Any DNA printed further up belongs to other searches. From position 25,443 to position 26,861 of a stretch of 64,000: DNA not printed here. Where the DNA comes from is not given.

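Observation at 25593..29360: LuxE-like / LuxC-like / Fe-ADH triad: a fatty acid to aldehyde to alcohol module in a non-luminous context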

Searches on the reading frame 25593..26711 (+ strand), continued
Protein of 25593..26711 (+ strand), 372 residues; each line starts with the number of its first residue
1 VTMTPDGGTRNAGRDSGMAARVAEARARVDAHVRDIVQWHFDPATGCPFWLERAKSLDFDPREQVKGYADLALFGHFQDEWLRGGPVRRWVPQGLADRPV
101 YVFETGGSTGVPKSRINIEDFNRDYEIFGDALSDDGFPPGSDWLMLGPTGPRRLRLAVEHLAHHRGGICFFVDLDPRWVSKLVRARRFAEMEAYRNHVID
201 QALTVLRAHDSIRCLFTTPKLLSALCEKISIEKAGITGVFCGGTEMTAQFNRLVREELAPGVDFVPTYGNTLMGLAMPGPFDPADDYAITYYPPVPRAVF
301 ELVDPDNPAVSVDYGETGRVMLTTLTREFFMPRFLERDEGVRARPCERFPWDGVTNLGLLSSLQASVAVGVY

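Call 24: get_annotated_region(hit=H1, flank=9000)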
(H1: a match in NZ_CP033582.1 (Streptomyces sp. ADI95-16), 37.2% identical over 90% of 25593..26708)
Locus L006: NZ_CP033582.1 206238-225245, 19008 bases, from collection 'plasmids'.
description: Streptomyces sp. ADI95-16 plasmid pADI95-16a, complete sequence
organism: Streptomyces sp. ADI95-16 (NCBI taxid 1522758)
taxonomy: Bacteria; Actinomycetota; Actinomycetes; Kitasatosporales; Streptomycetaceae; Streptomyces; Streptomyces sp. ADI95-16
host: -; source: -; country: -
typing (MOB-suite, as given by PLSDB): non-mobilizable
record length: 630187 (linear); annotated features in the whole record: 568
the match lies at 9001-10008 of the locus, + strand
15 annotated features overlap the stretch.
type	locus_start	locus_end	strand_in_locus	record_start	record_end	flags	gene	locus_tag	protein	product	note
CDS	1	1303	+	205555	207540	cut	-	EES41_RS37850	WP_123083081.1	FAD/NAD(P)-binding protein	-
CDS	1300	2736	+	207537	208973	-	pcaB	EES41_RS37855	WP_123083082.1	3-carboxy-cis,cis-muconate cycloisomerase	-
CDS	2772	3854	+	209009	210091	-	-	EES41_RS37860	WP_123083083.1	alkene reductase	-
CDS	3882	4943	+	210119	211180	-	-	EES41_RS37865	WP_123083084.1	class I SAM-dependent methyltransferase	-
CDS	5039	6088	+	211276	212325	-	-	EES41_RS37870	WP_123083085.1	helix-turn-helix domain-containing protein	-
CDS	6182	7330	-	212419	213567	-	-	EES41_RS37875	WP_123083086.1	FAD-dependent monooxygenase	-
CDS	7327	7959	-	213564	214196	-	-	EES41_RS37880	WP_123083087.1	hypothetical protein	-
CDS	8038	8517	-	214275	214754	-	-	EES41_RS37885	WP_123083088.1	carboxymuconolactone decarboxylase family protein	-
CDS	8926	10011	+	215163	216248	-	-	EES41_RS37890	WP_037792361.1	AMP-binding protein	-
CDS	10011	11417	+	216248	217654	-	-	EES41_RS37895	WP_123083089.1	aldehyde dehydrogenase family protein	-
CDS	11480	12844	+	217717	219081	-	-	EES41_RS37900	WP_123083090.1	3-deoxy-7-phosphoheptulonate synthase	GO:0009073 - aromatic amino acid family biosynthetic process [Evidence IEA]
CDS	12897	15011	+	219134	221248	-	pabB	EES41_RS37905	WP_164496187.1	aminodeoxychorismate synthase component I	GO:0009396 - folic acid-containing compound biosynthetic process [Evidence IEA]; GO:0008153 - para-aminobenzoic acid ...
CDS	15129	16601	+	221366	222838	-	-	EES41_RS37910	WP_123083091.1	AMP-binding protein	-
CDS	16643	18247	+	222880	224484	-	-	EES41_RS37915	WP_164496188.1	AMP-binding protein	-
CDS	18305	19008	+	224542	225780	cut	-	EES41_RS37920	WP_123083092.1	FAD-dependent monooxygenase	-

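Call 33: find_related_loci(query=window:25593-26708:+, collection=genome_contigs, flank=10000)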
Query window:25593-26708:+ (372 aa) in genome_contigs; peptide patterns used: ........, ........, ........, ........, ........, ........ (x = any residue, [..] = any of these).
145 stretches matched a pattern; 90 encode a relative of the query (tblastn E <= 1e-3); the best 80 are kept; 80 distinct loci.
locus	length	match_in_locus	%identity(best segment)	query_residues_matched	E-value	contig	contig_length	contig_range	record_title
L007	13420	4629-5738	75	9-372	0e+0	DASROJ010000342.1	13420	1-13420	MAG TPA_asm: Patescibacteria group bacterium isolate SMAG_U10265 k141_2656023, whole genome shotgun sequence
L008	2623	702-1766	75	18-372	0e+0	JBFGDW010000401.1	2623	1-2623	MAG: Candidatus Polarisedimenticolia bacterium isolate Mix_sand02.2020.12.D.57 k141_3200588_length_2623_cov_10.0000, who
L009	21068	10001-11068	73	17-372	0e+0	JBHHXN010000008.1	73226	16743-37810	MAG: bacterium isolate D_1_bin.48 NODE_38_length_73226_cov_10.930888, whole genome shotgun sequence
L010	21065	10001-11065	73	18-372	0e+0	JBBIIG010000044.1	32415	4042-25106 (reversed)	MAG: bacterium isolate BR1S70218_bin_133 NODE_1565_length_32415_cov_5.927503, whole genome shotgun sequence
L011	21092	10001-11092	73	9-372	0e+0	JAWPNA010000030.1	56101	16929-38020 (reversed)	MAG: Acidobacteriota bacterium isolate Fractures_MAG_01 c_000000092029, whole genome shotgun sequence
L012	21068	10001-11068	76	16-372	0e+0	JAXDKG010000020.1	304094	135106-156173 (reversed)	MAG: Acidobacteriota bacterium isolate BP_59 scaffold_1583251, whole genome shotgun sequence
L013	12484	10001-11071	72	16-372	0e+0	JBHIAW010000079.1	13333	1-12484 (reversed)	MAG: bacterium isolate K_2_bin.52 NODE_2408_length_13333_cov_10.782573, whole genome shotgun sequence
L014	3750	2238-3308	73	16-372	0e+0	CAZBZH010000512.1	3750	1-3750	MAG TPA_asm: uncultured Acidobacteriota bacterium isolate SRP135972_co1_119 genome assembly, contig: NODE_43430_length_3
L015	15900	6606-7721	70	1-372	0e+0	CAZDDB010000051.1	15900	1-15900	MAG TPA_asm: uncultured Acidobacteriota bacterium isolate SRP119689_co1_321 genome assembly, contig: NODE_5174_length_15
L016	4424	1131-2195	74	18-372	0e+0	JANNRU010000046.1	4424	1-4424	MAG: Acidobacteriota bacterium isolate SOY_31_metabat_307 SOY_31_k141_1917593, whole genome shotgun sequence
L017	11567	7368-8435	74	18-372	0e+0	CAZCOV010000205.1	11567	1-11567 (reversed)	MAG TPA_asm: uncultured Thermoanaerobaculia bacterium isolate SRP237561_co1_143 genome assembly, contig: NODE_10535_leng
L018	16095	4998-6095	70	7-372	0e+0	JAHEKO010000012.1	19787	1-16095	MAG: Acidobacteria bacterium isolate Ww585 NODE_7513_length_19787_cov_16.631649, whole genome shotgun sequence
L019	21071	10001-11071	72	16-372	0e+0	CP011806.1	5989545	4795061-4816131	Acidobacteria bacterium Mor1, partial sequence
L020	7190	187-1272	72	11-372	0e+0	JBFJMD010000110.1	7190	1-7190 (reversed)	MAG: Thermoanaerobaculia bacterium isolate Mix_sand17.2022.03.G.9 k141_407468_length_7190_cov_16.0541, whole genome shot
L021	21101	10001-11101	71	6-372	0e+0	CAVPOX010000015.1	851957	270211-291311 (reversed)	MAG: uncultured Acidobacteriota bacterium isolate MFD09779.bin.2.66 genome assembly, contig: contig_5197, whole genome s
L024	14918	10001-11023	75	32-372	0e+0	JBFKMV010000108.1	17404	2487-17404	MAG: Candidatus Polarisedimenticolaceae bacterium isolate Mix_sand22.2022.08.D.57 k141_77831_length_17404_cov_14.2980, w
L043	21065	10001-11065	69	18-372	9e-171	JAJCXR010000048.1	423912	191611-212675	MAG: Acidobacteriota bacterium isolate OFTM328 OFTM328_47, whole genome shotgun sequence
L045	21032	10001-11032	72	29-372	3e-170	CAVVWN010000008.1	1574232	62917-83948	MAG: uncultured Acidobacteriota bacterium isolate MFD09779.bin.1.373 genome assembly, contig: contig_3962, whole genome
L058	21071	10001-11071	66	21-372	6e-159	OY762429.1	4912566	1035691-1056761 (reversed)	MAG: Terriglobia bacterium isolate aa40cff0-ace7-4b53-8087-0ef5d3f4acaf genome assembly, chromosome: 1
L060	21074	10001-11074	64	15-372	4e-157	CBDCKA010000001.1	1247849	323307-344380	MAG: Terriglobia bacterium isolate 31ff0249-533e-4473-91ae-22163d2f2002 genome assembly, contig: contig_1, whole genome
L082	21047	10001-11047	55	25-372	9e-127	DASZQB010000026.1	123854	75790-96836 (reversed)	MAG TPA_asm: Verrucomicrobiales bacterium isolate SMAG_U5986 k141_284931, whole genome shotgun sequence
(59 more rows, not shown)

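Call 43: search_protein_families(library=pfam, proteins=[L058:8708-9586:-, L058:12829-14256:+, L058:15074-16459:+, L058:16587-18317:+, L058:6119-7258:+, L058:3979-5763:+, L060:18092-19429:+, L060:5036-6640:+, L060:2836-4074:+, L060:4071-4928:+], max_evalue=0.0001)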
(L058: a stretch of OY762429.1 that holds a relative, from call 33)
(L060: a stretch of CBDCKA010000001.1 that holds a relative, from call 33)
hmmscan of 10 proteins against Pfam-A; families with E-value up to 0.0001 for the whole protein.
L058:8708-9586:- (292 aa): 2 families
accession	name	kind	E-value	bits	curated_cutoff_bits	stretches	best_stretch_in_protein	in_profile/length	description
PF08450.18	SGL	-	1e-36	127.2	26.3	1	24-264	2-243/246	SMP-30/Gluconolactonase/LRE-like region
PF01731.26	Arylesterase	-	4.4e-05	24.1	21.3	0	127-172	34-78/86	Arylesterase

L058:12829-14256:+ (475 aa): 1 family
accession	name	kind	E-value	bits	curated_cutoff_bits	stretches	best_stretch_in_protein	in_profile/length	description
PF00909.26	Ammonium_transp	-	4.3e-116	388.4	23.2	1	67-471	1-399/399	Ammonium Transporter Family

L058:15074-16459:+ (461 aa): 2 families
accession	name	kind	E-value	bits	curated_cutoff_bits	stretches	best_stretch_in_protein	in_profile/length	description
PF00202.27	Aminotran_3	-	2.4e-91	306.8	30.5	1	33-435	13-403/403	Aminotransferase class-III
PF01212.27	Beta_elim_lyase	-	2.4e-05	24.3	27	1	106-247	47-168/288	Beta-eliminating lyase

L058:16587-18317:+ (576 aa): 3 families
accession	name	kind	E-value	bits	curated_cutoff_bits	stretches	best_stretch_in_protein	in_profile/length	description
PF13517.12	FG-GAP_3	-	4.9e-47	158.8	26.9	5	83-156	1-61/61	FG-GAP-like repeat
PF07593.17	UnbV_ASPIC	-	3.4e-16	59.3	23.4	1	498-565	1-67/68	ASPIC and UnbV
PF01839.29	FG-GAP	-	4.5e-15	55.6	22.1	0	323-343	2-22/37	FG-GAP repeat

L058:6119-7258:+ (379 aa): 1 family
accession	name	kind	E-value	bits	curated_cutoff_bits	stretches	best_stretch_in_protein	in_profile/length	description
PF04055.27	Radical_SAM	-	4.1e-13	50.3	29.5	1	54-226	1-157/166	Radical SAM superfamily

L058:3979-5763:+ (594 aa): 3 families
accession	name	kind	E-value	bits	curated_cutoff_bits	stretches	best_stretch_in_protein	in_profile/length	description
PF14236.12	DruA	-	3.3e-20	72.9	27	1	26-184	57-236/297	Druantia protein DruA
PF13808.11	DDE_Tnp_1_assoc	-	4.7e-12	46.3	32.3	1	230-323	2-88/88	DDE_Tnp_1-associated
PF01609.27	DDE_Tnp_1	-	8.1e-12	45.8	23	1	336-555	10-192/200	Transposase DDE domain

L060:18092-19429:+ (445 aa): 2 families
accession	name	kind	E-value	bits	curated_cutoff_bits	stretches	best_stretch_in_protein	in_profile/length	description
PF13360.13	PQQ_2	-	1.2e-27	97.5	27.6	2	106-362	7-231/233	Outer membrane protein assembly factor BamB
PF13570.13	Beta-prop_ACSF4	-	5.2e-09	36.4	133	0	68-301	122-320/329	Beta-alanine-activating enzyme, beta-propeller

L060:5036-6640:+ (534 aa): 4 families
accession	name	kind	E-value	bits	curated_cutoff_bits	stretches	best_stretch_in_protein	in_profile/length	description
PF13360.13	PQQ_2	-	9.3e-28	97.9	27.6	1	210-459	2-232/233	Outer membrane protein assembly factor BamB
PF01011.28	PQQ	-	3.2e-08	33.2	26.7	0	260-345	497-592/595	Glucose/ethanol/alcohol dehydrogenase, beta-propeller domain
PF13570.13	Beta-prop_ACSF4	-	2.6e-06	27.5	133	1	256-520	67-317/329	Beta-alanine-activating enzyme, beta-propeller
PF25293.1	Beta-prop_EMC1_N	-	3.7e-05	23.9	34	0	265-428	46-203/219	EMC1 N-terminal beta-propeller domain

L060:2836-4074:+ (412 aa): 0 families

L060:4071-4928:+ (285 aa): 1 family
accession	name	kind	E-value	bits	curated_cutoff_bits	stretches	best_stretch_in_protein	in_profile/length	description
PF08282.18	Hydrolase_3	-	4.2e-12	46.8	20.9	1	13-76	1-64/255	haloacid dehalogenase-like hydrolase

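Call 54: search_solved_structures(query=A2, max_evalue=1)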
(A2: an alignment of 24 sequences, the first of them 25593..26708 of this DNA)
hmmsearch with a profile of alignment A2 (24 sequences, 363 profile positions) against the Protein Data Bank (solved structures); distinct sequences matched with E-value up to 1: 16.
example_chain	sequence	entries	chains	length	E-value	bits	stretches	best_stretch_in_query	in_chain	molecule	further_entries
3hgu_A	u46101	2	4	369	7.3e-95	321.1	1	14-363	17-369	EhpF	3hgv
3l2k_A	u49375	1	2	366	7.4e-95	321.1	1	14-363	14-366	EhpF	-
4r1l_A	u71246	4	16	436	3.9e-05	25.9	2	250-327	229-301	Phenylacetate-coenzyme A ligase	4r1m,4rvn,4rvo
2qvz_X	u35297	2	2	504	0.00021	23.5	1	195-262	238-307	4-Chlorobenzoate CoA Ligase/Synthetase | 4-Chlorobenzoate CoA Ligase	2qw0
3dlp_X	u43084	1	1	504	0.00023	23.4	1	195-262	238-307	4-Chlorobenzoate CoA Ligase/Synthetase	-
1t5d_X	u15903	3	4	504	0.00023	23.4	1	195-262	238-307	4-chlorobenzoyl CoA ligase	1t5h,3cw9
3cw8_X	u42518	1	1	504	0.00024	23.3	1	195-262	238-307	4-chlorobenzoyl CoA ligase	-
2qvx_X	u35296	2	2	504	0.00045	22.5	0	195-262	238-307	4-Chlorobenzoate CoA Ligase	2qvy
4w8o_A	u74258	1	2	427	0.00045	22.4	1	203-313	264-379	luciferase-like enzymeAMP-CoA-ligase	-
9s3l_A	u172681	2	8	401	0.016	17.3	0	55-132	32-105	Phenylacetate-CoA ligase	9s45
6oyf_A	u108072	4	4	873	0.14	14.2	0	201-297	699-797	Txo1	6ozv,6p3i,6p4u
6p1j_A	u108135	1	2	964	0.17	13.9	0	201-296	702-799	Txo2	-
2vsq_A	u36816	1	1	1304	0.27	13.3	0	198-263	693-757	SURFACTIN SYNTHETASE SUBUNIT 3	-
3ipl_A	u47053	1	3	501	0.32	13.1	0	189-245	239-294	2-succinylbenzoate--CoA ligase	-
8g97_A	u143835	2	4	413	0.35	12.9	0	83-111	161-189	Dimodular nonribosomal peptide synthase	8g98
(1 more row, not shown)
